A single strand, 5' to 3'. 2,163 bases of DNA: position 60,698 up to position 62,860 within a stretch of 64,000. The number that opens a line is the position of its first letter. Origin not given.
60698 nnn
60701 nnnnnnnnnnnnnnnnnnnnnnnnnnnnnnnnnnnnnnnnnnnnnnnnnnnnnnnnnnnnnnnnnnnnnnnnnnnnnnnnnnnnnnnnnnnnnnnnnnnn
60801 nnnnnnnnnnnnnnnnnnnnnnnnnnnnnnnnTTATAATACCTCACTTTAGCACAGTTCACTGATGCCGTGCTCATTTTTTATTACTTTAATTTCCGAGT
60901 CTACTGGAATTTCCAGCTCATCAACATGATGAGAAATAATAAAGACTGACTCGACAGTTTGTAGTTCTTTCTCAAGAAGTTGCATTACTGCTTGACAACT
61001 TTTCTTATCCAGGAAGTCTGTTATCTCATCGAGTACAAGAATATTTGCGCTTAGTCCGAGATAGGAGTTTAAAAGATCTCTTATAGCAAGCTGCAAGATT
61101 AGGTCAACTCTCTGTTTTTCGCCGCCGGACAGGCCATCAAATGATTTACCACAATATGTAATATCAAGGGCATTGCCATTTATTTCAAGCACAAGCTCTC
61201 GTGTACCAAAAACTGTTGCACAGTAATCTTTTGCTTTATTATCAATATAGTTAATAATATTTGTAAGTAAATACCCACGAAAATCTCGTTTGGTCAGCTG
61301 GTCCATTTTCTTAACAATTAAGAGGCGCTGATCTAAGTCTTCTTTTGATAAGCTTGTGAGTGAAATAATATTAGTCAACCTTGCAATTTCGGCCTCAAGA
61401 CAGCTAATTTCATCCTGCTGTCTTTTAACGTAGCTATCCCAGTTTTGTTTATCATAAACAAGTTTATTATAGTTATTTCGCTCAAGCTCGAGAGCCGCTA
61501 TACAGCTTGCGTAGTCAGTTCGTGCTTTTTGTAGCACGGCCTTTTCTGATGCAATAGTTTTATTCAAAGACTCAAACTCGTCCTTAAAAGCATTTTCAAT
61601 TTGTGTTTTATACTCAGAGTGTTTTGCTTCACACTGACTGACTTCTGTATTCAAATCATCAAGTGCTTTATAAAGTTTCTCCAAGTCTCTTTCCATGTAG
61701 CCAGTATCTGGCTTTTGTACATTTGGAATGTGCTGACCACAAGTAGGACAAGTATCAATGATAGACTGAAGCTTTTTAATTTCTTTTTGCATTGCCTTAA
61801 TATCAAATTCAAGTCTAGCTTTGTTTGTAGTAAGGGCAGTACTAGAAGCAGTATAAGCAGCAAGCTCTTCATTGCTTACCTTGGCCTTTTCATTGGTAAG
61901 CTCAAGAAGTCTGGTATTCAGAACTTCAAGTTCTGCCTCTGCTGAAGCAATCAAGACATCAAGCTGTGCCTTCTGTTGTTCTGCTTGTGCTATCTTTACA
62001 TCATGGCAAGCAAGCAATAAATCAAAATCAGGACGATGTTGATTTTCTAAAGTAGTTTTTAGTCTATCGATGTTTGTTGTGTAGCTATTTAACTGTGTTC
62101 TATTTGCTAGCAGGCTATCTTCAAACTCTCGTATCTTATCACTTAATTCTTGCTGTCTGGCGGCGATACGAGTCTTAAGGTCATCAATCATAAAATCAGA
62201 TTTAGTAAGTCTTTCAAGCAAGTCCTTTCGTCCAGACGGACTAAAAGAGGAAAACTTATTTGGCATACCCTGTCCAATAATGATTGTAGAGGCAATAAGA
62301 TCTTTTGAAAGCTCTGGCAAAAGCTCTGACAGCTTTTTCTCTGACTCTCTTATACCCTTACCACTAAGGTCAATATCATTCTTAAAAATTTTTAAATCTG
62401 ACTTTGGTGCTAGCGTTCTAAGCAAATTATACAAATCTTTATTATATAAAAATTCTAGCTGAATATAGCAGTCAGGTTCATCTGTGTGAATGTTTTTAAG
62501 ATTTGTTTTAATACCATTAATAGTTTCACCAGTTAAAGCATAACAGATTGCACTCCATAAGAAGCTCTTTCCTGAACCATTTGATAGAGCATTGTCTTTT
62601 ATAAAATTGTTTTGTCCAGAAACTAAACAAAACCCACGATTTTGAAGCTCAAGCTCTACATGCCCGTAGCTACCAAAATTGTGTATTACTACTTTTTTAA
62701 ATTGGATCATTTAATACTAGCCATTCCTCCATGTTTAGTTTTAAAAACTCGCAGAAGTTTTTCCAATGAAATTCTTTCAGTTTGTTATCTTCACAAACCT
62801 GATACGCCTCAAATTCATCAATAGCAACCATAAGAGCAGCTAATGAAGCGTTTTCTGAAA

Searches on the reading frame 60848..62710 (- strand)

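Call 10: search_protein_families(library=phrogs, proteins=[window:60848-62710:-], max_evalue=0.001)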
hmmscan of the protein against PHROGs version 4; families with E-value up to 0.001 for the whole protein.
window:60848-62710:- (620 aa): 5 families
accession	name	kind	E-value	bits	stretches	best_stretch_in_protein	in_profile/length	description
phrog_77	-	DNA, RNA and nucleotide metabolism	1.2e-75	256.7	1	1-617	295-950/967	SbcC-like subunit of palindrome specific endonuclease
phrog_21388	-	DNA, RNA and nucleotide metabolism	4.6e-18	66.5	1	1-114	1-116/126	exonuclease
phrog_293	-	moron, auxiliary metabolic gene and host takeover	8.1e-08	31.7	1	521-600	543-612/1058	ABC transporter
phrog_2392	-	moron, auxiliary metabolic gene and host takeover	7.3e-05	22.3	1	525-597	616-677/726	ABC transporter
phrog_23675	-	unknown function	0.00036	21.4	0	522-612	34-113/143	-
